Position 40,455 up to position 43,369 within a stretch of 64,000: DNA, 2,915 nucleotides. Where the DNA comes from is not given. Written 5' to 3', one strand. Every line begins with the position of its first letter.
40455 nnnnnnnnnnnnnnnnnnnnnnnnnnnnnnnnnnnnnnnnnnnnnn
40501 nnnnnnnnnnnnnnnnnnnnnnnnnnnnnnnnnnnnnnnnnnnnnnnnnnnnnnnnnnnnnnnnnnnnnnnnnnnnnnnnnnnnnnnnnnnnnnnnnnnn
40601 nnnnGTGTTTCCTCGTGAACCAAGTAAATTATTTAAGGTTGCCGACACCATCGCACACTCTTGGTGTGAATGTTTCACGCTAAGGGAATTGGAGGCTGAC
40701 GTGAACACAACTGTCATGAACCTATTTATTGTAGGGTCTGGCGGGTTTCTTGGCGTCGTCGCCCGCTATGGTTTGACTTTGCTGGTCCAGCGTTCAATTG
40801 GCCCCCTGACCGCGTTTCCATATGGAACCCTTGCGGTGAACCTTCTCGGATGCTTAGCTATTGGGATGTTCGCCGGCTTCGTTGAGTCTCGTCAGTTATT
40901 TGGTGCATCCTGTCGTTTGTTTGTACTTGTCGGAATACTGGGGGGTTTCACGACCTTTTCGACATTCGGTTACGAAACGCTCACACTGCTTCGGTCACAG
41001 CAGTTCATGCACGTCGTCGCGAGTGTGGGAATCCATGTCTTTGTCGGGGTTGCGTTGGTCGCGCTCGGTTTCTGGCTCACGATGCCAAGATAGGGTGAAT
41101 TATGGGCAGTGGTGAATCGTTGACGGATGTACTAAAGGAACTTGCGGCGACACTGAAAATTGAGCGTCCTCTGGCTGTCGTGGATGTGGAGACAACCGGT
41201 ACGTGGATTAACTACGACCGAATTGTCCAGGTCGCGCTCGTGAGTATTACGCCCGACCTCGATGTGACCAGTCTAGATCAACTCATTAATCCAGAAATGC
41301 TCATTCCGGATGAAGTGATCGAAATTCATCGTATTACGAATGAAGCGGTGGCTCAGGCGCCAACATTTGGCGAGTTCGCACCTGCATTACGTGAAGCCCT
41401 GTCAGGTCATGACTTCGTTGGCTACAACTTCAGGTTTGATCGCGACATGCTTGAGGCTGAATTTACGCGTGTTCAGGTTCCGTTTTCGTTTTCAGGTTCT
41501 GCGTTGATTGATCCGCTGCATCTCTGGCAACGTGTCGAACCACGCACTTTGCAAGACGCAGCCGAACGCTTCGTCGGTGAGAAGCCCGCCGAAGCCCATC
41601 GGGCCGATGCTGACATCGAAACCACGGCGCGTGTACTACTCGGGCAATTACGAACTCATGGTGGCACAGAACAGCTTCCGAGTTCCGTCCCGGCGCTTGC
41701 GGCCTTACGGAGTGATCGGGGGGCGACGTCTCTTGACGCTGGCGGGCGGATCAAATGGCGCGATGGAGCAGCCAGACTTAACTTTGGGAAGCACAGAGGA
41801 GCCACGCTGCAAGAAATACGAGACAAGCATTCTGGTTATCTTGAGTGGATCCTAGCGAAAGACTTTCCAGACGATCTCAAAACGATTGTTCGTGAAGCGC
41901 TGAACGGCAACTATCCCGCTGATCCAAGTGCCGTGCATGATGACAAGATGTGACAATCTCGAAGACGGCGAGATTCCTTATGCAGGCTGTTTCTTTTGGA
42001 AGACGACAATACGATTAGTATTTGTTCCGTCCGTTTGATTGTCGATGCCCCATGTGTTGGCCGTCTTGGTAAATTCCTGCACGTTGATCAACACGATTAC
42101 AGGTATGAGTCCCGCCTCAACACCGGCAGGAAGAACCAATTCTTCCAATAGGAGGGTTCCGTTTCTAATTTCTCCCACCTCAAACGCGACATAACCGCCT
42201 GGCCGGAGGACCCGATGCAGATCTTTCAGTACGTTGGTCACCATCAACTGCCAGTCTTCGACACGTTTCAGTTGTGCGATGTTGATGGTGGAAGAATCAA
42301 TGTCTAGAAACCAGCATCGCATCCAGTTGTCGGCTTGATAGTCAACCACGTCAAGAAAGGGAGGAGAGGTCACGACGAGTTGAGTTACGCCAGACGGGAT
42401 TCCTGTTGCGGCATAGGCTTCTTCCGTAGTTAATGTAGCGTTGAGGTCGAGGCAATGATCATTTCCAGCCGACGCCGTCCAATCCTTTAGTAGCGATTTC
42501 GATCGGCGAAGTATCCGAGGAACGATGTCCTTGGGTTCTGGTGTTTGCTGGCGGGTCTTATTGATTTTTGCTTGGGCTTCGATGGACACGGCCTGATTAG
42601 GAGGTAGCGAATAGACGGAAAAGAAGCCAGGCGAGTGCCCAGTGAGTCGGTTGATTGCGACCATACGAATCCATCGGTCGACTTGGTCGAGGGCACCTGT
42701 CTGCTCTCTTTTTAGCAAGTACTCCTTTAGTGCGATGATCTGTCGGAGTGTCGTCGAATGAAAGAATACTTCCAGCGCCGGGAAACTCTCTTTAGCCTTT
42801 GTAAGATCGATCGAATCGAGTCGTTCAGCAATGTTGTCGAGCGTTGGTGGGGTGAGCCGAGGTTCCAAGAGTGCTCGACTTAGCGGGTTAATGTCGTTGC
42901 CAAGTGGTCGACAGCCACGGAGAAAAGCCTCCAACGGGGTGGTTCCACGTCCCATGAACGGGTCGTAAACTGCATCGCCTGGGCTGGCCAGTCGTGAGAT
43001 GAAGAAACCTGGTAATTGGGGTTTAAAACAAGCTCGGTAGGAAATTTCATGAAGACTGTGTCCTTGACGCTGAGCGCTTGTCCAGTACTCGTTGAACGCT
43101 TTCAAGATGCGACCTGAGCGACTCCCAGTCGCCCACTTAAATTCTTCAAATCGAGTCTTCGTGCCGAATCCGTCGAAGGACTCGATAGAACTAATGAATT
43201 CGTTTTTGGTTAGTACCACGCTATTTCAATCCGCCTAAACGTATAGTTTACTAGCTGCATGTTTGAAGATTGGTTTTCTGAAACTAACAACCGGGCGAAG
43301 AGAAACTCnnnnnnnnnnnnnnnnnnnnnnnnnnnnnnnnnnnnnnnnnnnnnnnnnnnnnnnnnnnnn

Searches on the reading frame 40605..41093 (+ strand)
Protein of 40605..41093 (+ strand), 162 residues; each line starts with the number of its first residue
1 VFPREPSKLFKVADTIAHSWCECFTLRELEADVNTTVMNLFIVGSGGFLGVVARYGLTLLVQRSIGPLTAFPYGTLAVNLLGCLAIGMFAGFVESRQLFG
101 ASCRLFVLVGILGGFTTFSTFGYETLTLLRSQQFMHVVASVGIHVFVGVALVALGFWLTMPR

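Call 3: search_protein_families(library=pfam, proteins=[window:40605-41093:+])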
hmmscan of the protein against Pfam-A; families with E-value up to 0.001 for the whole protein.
window:40605-41093:+ (162 aa): 1 family
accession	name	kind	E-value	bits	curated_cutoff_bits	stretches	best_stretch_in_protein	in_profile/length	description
PF02537.21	CRCB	-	1.5e-25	90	32.9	1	42-156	2-103/103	CrcB-like protein, Camphor Resistance (CrcB)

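Call 4: search_protein_families(library=ncbifam, proteins=[window:40605-41093:+])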
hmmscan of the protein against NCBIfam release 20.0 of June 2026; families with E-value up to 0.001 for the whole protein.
window:40605-41093:+ (162 aa): 29 families (the best 25 are shown)
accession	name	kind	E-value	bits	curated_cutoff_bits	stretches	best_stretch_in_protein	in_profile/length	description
NF010791.0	PRK14195.1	equivalog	9.4e-25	87.4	129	1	38-152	2-114/125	fluoride efflux transporter CrcB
TIGR00494.1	crcB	equivalog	4.5e-24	85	80.45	1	43-159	3-117/117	fluoride efflux transporter CrcB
NF010792.0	PRK14196.1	equivalog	8.7e-22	77.6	125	1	38-159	3-121/127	fluoride efflux transporter CrcB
NF010799.0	PRK14203.1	equivalog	2e-21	76.4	129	1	37-158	5-126/132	fluoride efflux transporter CrcB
NF010802.0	PRK14206.1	equivalog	5.1e-21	75.1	140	1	41-158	4-117/131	fluoride efflux transporter CrcB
NF010794.0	PRK14198.1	equivalog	5.3e-17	62.4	125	1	38-152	2-114/125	fluoride efflux transporter CrcB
NF010828.0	PRK14232.1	equivalog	8e-17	61.4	118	1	38-159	1-115/120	fluoride efflux transporter CrcB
NF010830.0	PRK14234.1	equivalog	3.8e-15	56.4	111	1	40-157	5-120/124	fluoride efflux transporter CrcB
NF010820.0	PRK14224.1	equivalog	1.6e-14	53.9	105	1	35-150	6-109/126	fluoride efflux transporter CrcB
NF010824.0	PRK14228.1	equivalog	2e-14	53.8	99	1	47-159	14-119/122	fluoride efflux transporter CrcB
NF010829.0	PRK14233.1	equivalog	6.2e-14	52.3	128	1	40-157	6-123/133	fluoride efflux transporter CrcB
NF010816.0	PRK14220.1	equivalog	1.6e-13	50.9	108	1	38-159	1-117/120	fluoride efflux transporter CrcB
NF010814.0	PRK14218.1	equivalog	1.7e-13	51.2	134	1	39-156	9-124/133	fluoride efflux transporter CrcB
NF010807.0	PRK14211.1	equivalog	3.6e-13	49.6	126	1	38-159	1-113/114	fluoride efflux transporter CrcB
NF010805.0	PRK14209.1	equivalog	4.4e-13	49.6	125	1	39-154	4-112/124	fluoride efflux transporter CrcB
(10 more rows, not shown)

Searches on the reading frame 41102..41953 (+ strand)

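Call 3: search_protein_families(library=pfam, proteins=[window:41102-41953:+])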
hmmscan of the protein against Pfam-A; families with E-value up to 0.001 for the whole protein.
window:41102-41953:+ (283 aa): 2 families
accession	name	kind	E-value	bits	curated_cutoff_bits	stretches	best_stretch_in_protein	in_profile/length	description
PF00929.31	RNase_T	-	2.4e-22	80.7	24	1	26-179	2-164/164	Exonuclease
PF20600.3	ExoX-like_C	-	8.9e-07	28.6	26.5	1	226-252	1-27/30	Exodeoxyribonuclease X-like C-terminal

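Call 4: search_protein_families(library=ncbifam, proteins=[window:41102-41953:+])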
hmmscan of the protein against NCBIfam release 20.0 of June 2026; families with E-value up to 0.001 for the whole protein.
window:41102-41953:+ (283 aa): 24 families
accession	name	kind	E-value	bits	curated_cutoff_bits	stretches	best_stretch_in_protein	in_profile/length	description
NF004964.0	PRK06310.1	equivalog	7.7e-24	84.4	236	1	25-192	10-180/250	DNA polymerase III subunit epsilon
TIGR01407.1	dinG_rel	hypoth_equivalog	1.9e-21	76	547.7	1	25-181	3-160/889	putative DnaQ family exonuclease/DinG family helicase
NF005981.0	PRK08074.1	equivalog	4e-21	74.7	789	1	25-184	6-167/931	ATP-dependent DNA helicase DinG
NF005906.0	PRK07883.1-4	equivalog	4.7e-21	74.8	495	1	23-183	7-168/563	DEDD exonuclease domain-containing protein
NF001688.0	PRK00448.1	equivalog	6.6e-19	67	873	1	22-183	423-585/1445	PolC-type DNA polymerase III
NF005927.0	PRK07942.1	subfamily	8.3e-19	68.2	186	1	21-191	6-185/232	DNA polymerase III subunit epsilon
TIGR01405.1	polC_Gram_pos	equivalog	1.1e-18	66.4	1043.45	1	23-182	190-350/1211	DNA polymerase III subunit alpha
NF004963.0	PRK06309.1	equivalog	1.8e-18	67.1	245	1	26-178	6-158/232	DNA polymerase III subunit epsilon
NF004719.0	PRK06063.1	equivalog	3.6e-16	59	389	1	18-128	12-123/331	DEDDh family exonuclease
NF005289.0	PRK06807.1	equivalog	4.5e-16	58.9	335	1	25-178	11-164/313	3'-5' exonuclease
NF005905.0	PRK07883.1-3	equivalog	1.3e-15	57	508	1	21-185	23-190/581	DEDD exonuclease domain-containing protein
NF005907.0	PRK07883.1-5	equivalog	2.5e-15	55.9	454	1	21-183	27-192/584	DEDD exonuclease domain-containing protein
NF005937.0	PRK07983.1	equivalog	2.9e-15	56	202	2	24-118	2-90/220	exodeoxyribonuclease X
TIGR00573.1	dnaq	subfamily_domain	1.8e-12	47.2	71.5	1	26-123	11-108/217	exonuclease, DNA polymerase III, epsilon subunit family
NF004316.1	PRK05711.1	equivalog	5.6e-12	45.8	196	1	26-147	5-130/234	DNA polymerase III subunit epsilon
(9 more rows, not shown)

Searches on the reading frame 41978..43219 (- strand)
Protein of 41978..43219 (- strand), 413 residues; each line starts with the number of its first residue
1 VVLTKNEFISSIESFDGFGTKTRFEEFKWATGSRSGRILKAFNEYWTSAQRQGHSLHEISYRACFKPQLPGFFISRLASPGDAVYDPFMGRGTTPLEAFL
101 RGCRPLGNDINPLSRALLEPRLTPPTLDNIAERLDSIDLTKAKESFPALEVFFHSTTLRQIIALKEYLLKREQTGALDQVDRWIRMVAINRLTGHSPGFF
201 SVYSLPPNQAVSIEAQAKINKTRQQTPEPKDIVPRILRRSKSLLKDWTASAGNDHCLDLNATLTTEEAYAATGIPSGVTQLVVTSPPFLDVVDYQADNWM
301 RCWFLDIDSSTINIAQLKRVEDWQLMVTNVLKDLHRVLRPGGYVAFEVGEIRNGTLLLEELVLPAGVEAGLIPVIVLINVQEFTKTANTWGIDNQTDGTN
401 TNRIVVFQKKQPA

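Call 3: search_protein_families(library=pfam, proteins=[window:41978-43219:-])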
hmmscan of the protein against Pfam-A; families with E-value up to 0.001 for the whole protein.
window:41978-43219:- (413 aa): 1 family
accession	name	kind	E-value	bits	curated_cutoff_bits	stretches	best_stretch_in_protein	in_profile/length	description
PF01555.25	N6_N4_Mtase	-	7.7e-12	46.1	26.7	1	40-111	138-212/221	DNA methylase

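Call 4: search_protein_families(library=ncbifam, proteins=[window:41978-43219:-])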
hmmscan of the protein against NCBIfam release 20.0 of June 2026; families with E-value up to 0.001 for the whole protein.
window:41978-43219:- (413 aa): 1 family
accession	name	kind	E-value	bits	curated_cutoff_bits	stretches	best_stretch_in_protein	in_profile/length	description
TIGR01177.1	TIGR01177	hypoth_equivalog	3.9e-05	23.1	316.55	1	78-111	180-213/330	TIGR01177 family methyltransferase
